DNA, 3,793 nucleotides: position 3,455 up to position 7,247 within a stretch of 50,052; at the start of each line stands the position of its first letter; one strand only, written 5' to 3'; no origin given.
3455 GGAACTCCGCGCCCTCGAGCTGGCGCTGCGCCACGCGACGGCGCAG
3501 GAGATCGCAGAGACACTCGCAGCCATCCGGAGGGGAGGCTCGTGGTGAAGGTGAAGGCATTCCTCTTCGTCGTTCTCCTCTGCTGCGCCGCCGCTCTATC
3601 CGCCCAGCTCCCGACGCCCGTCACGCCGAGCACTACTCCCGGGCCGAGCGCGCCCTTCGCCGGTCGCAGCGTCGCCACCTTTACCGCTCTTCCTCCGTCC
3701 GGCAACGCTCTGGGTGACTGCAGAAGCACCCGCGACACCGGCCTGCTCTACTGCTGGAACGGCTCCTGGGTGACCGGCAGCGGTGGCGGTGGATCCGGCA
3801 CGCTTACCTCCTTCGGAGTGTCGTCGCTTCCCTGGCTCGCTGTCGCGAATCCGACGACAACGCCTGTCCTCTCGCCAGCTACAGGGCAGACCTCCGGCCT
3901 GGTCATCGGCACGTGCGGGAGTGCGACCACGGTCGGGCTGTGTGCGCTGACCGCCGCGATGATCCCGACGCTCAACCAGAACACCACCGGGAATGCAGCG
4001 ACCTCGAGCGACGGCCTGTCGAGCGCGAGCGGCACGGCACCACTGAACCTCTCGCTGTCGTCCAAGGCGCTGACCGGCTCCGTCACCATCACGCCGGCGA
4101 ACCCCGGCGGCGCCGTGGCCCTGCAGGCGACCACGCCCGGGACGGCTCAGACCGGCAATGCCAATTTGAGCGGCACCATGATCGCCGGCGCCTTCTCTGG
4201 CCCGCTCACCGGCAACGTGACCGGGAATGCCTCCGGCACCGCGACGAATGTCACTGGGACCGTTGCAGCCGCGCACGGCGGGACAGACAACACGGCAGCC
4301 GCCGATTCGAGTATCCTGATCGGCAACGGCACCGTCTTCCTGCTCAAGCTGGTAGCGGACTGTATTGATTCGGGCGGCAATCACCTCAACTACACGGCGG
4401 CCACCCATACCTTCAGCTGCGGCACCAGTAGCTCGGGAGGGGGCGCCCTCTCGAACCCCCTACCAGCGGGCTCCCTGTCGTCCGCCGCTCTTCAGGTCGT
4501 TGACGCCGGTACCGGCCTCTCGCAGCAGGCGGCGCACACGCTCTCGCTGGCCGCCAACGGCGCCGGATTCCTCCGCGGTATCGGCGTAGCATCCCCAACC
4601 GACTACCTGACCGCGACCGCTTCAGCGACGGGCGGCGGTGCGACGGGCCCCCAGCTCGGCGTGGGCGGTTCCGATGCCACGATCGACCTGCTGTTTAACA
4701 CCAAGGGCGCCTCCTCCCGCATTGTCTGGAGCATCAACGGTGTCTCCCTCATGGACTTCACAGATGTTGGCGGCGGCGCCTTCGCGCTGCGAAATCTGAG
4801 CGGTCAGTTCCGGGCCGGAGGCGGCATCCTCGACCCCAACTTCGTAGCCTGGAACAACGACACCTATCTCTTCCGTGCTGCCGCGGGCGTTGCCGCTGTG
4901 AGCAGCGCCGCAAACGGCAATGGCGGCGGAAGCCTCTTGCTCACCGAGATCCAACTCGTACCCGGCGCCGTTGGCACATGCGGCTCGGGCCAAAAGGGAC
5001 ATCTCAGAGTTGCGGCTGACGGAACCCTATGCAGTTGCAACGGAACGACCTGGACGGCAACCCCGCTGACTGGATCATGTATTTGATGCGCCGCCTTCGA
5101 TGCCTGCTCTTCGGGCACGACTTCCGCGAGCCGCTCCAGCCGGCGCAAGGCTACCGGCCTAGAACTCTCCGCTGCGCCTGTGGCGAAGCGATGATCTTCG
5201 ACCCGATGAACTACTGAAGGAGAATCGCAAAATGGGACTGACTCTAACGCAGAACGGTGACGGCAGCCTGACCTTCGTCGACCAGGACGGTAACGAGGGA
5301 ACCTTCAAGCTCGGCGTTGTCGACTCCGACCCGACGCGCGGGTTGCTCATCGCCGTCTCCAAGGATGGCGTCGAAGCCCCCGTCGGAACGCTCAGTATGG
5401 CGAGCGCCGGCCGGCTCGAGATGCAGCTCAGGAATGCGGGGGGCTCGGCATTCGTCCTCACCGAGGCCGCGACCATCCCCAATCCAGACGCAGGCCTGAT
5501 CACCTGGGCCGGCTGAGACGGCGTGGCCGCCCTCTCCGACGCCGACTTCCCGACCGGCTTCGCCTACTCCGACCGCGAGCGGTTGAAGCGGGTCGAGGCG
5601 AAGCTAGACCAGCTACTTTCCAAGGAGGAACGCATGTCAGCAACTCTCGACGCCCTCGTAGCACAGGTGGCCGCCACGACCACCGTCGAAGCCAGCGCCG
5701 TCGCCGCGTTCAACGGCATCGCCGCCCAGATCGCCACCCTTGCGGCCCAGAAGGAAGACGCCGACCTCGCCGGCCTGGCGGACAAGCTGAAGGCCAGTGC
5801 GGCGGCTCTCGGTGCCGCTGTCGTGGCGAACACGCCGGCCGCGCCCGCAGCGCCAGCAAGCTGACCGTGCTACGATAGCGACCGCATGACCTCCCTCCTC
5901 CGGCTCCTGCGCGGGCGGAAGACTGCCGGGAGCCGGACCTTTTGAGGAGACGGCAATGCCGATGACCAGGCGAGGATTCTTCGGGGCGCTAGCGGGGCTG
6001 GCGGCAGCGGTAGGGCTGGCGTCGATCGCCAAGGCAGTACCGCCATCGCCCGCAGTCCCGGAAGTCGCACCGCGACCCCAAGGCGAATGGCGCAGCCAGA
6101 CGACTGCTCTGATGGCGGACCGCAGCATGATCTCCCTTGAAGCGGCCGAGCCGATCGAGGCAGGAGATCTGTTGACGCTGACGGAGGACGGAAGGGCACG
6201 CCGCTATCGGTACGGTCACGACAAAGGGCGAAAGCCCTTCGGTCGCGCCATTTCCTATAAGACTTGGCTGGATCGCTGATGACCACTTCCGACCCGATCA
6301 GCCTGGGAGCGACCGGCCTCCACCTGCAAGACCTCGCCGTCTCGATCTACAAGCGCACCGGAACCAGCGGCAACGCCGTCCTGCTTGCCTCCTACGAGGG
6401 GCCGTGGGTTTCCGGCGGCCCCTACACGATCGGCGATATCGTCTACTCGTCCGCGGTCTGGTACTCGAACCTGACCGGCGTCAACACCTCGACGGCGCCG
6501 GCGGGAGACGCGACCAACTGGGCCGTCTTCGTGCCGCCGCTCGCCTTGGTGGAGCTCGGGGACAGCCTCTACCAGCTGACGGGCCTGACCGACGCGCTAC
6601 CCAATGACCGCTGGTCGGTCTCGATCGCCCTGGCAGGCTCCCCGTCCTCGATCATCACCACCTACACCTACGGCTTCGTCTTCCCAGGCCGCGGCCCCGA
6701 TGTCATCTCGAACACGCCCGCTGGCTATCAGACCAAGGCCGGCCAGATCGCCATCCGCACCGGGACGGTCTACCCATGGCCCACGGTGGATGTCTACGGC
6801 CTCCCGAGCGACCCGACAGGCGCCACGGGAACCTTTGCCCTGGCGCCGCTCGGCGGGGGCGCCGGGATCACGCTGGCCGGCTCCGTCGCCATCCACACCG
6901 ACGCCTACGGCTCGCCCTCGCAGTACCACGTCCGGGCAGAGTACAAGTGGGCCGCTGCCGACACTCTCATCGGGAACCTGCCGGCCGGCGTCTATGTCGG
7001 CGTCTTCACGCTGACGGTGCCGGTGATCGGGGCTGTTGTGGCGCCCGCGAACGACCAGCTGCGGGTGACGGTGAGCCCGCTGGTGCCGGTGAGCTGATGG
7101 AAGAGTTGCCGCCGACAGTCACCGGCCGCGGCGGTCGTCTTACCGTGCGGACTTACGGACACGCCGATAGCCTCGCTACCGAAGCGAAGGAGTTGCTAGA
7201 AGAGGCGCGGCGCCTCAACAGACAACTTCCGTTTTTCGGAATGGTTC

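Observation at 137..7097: About 7 kb of exported-protein genes, with their own promoter, terminator and tRNA, sit between large terminase and portal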

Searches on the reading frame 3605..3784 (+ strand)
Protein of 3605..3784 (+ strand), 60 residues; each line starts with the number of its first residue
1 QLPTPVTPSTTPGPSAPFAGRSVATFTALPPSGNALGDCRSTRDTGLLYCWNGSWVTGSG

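Call 71: find_homologous_proteins(query=A3, max_evalue=0.01)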
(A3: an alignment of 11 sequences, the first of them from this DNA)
Query A3 (11 sequences) (60 aa, profile of the alignment): 2 proteins with E <= 0.01 among 1041 candidates.
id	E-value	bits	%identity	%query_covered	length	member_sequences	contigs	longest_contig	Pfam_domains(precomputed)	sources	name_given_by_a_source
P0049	2.8e-13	68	89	90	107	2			-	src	-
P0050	1.1e-10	59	45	37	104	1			-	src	-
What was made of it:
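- Tried and rejected: A short-profile search with the N-domain alone was unproductive (call 71).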

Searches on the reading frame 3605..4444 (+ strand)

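Call 52: search_protein_families(library=pfam, proteins=[window:3605-4444:+], max_evalue=5)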
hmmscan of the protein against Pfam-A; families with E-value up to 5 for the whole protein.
seq(280 aa): 1 family
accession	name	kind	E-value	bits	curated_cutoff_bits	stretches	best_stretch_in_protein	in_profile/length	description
PF17582.7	UL20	-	4.8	6.8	27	0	182-270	37-122/304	Cytomegalovirus UL20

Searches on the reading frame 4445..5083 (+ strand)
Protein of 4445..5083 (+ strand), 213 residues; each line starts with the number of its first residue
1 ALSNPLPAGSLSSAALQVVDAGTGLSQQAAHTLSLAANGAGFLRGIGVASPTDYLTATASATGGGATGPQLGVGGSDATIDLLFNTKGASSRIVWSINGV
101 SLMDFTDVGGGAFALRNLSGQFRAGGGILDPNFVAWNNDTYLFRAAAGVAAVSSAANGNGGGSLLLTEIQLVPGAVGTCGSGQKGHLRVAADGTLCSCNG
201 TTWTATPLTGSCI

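Call 52: search_protein_families(library=pfam, proteins=[window:4445-5083:+], max_evalue=5)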
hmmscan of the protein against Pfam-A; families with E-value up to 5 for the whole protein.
seq(213 aa): 1 family
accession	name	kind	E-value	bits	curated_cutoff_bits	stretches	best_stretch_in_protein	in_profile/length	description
PF15402.11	MELT_2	-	0.38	11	24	1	103-113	11-21/26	MELT motif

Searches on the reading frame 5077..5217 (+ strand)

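Call 52: search_protein_families(library=pfam, proteins=[window:5077-5217:+], max_evalue=5)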
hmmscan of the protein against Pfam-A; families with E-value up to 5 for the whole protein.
window:5077-5217:+ (46 aa): 2 families
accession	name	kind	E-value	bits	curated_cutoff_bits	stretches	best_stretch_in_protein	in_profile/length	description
PF07874.16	DUF1660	-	0.014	16.4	21.4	1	6-34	2-28/63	Prophage protein (DUF1660)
PF22948.1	MINAR1_N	-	0.07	14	28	1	5-36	39-69/95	MINAR1, N-terminal helical domain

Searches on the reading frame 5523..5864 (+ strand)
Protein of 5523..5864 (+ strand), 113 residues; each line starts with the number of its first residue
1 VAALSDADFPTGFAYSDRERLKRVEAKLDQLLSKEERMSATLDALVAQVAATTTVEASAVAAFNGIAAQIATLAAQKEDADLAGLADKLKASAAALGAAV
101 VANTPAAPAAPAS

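Call 11: search_protein_families(library=phrogs, proteins=[window:5523-5864:+], max_evalue=0.01)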
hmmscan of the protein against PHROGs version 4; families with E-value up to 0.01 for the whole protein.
window:5523-5864:+ (113 aa): 1 family
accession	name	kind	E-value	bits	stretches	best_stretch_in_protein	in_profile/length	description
phrog_9288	-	unknown function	0.0033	18.1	1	40-104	73-136/234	-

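Call 12: search_protein_families(library=pfam, proteins=[window:5523-5864:+], max_evalue=0.01)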
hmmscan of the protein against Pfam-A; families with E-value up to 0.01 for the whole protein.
window:5523-5864:+ (113 aa): 0 families

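Call 76: search_protein_families(library=ncbifam, proteins=[window:5523-5864:+], max_evalue=1)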
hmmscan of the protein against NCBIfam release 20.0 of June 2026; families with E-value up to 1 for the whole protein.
window:5523-5864:+ (113 aa): 3 families
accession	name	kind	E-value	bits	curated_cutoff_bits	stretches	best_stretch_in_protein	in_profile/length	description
NF042977.1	AcphenoCarb_ApcE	equivalog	0.0044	16.4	450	1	28-87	98-156/293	acetophenone carboxylase subunit epsilon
NF006543.0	PRK09039.1-2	equivalog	0.0089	15.9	305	1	19-97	57-134/350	peptidoglycan -binding protein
TIGR04211.1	SH3_and_anchor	equivalog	0.077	12.6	65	1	17-81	64-128/198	TIGR04211 family SH3 domain-containing protein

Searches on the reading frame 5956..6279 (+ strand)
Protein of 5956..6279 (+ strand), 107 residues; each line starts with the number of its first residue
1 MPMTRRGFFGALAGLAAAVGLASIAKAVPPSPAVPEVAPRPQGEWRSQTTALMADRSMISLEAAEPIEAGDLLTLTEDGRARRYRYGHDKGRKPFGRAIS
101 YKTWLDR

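Call 11: search_protein_families(library=phrogs, proteins=[window:5956-6279:+], max_evalue=0.01)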
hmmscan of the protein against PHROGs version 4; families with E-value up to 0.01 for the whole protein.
window:5956-6279:+ (107 aa): 0 families

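Call 12: search_protein_families(library=pfam, proteins=[window:5956-6279:+], max_evalue=0.01)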
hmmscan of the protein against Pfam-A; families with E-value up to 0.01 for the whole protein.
window:5956-6279:+ (107 aa): 0 families

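Call 76: search_protein_families(library=ncbifam, proteins=[window:5956-6279:+], max_evalue=1)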
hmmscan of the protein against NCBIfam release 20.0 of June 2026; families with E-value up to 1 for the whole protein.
window:5956-6279:+ (107 aa): 2 families
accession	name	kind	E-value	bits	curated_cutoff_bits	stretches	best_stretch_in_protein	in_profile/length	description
NF038009.1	TatB_1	subfamily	0.0057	16.9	100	1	3-33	14-45/70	twin-arginine translocation system-associated protein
TIGR01409.1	TAT_signal_seq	domain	0.021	15.2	16.7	1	4-27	2-22/29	twin-arginine translocation signal domain-containing protein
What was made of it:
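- On Twin-arginine (Tat) signal (5956): TIGR01409 scores 15.2 bits, just under its cut-off of 16.7 (call 76).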

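Call 112: search_protein_families(library=padloc, proteins=[window:5956-6279:+], max_evalue=0.01)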
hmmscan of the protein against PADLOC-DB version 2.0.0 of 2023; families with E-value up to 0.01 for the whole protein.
window:5956-6279:+ (107 aa): 0 families

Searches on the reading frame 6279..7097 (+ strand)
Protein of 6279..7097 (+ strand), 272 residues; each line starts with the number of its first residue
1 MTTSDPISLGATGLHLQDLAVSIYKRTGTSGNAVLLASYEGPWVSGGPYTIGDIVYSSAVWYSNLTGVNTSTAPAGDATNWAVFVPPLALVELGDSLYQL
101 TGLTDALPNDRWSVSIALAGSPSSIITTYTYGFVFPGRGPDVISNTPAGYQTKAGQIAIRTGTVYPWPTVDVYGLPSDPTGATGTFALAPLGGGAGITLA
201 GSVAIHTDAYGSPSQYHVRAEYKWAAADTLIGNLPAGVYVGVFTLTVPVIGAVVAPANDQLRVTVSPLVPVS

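Call 11: search_protein_families(library=phrogs, proteins=[window:6279-7097:+], max_evalue=0.01)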
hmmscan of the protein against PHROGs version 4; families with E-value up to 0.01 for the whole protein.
window:6279-7097:+ (272 aa): 1 family
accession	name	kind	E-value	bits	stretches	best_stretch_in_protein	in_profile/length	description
phrog_28006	-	unknown function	0.00052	19.3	1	33-113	334-413/625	-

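Call 12: search_protein_families(library=pfam, proteins=[window:6279-7097:+], max_evalue=0.01)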
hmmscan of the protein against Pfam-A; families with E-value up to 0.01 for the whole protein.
window:6279-7097:+ (272 aa): 0 families

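Call 51: search_solved_structures(query=window:6279-7097:+, max_evalue=1)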
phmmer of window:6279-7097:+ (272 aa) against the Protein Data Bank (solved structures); distinct sequences matched with E-value up to 1: 0.

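Call 76: search_protein_families(library=ncbifam, proteins=[window:6279-7097:+], max_evalue=1)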
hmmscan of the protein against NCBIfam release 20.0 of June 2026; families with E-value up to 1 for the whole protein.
window:6279-7097:+ (272 aa): 0 families

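Call 112: search_protein_families(library=padloc, proteins=[window:6279-7097:+], max_evalue=0.01)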
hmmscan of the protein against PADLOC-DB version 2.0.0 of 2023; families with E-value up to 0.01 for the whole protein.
window:6279-7097:+ (272 aa): 0 families
